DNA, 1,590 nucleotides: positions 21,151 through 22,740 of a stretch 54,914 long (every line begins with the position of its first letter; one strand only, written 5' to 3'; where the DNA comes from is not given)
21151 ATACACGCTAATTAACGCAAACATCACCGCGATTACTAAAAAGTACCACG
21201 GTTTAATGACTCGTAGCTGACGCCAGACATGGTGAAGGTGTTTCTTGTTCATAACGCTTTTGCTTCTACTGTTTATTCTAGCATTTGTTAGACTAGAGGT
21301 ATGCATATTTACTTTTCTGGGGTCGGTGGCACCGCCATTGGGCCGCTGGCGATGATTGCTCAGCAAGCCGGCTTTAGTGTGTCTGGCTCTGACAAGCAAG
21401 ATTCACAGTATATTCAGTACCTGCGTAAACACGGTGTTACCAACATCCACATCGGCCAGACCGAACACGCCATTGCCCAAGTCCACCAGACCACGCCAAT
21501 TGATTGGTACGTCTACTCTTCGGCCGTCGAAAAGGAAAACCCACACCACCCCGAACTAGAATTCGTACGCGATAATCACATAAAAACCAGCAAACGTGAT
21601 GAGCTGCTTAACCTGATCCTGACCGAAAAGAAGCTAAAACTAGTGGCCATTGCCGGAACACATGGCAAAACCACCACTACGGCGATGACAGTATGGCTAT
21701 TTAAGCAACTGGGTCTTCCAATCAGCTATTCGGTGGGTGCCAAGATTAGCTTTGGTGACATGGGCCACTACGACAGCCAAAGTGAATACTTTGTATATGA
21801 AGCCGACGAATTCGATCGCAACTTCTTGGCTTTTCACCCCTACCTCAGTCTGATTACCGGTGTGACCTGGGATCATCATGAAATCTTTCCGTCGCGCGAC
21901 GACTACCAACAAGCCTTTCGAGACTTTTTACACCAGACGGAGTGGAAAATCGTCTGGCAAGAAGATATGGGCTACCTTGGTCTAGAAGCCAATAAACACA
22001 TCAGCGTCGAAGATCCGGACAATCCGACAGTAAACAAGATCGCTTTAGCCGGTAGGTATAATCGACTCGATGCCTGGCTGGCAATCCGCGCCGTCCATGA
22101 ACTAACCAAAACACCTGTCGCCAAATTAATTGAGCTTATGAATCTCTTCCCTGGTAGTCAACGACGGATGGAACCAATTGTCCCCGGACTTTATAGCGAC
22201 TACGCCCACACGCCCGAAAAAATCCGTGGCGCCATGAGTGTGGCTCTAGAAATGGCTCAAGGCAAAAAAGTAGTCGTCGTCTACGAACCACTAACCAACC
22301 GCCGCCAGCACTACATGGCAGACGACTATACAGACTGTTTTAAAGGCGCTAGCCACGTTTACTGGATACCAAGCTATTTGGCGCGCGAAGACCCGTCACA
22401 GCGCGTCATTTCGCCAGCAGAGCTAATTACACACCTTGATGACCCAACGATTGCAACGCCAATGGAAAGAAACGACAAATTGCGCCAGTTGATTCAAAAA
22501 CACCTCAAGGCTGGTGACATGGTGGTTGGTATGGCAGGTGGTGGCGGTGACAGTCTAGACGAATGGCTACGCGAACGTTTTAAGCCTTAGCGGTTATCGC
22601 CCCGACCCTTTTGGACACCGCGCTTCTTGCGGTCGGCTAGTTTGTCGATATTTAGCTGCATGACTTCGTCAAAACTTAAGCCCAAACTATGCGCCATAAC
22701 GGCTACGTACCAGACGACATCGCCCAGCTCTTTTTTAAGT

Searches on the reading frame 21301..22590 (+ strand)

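Call 24: search_protein_families(library=pfam, proteins=[window:21301-22590:+], max_evalue=0.00001)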
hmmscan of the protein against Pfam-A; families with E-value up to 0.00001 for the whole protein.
window:21301-22590:+ (429 aa): 3 families
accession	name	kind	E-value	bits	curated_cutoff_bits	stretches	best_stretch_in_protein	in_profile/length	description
PF01225.30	Mur_ligase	-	1.7e-13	51.1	21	1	2-108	1-92/95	Mur ligase family, catalytic domain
PF02875.26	Mur_ligase_C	-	2.9e-08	35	28.4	1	288-411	1-124/127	Mur ligase, glutamate ligase domain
PF08245.18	Mur_ligase_M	-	4.5e-08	33.7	24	1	117-222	1-125/200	Mur ligase middle domain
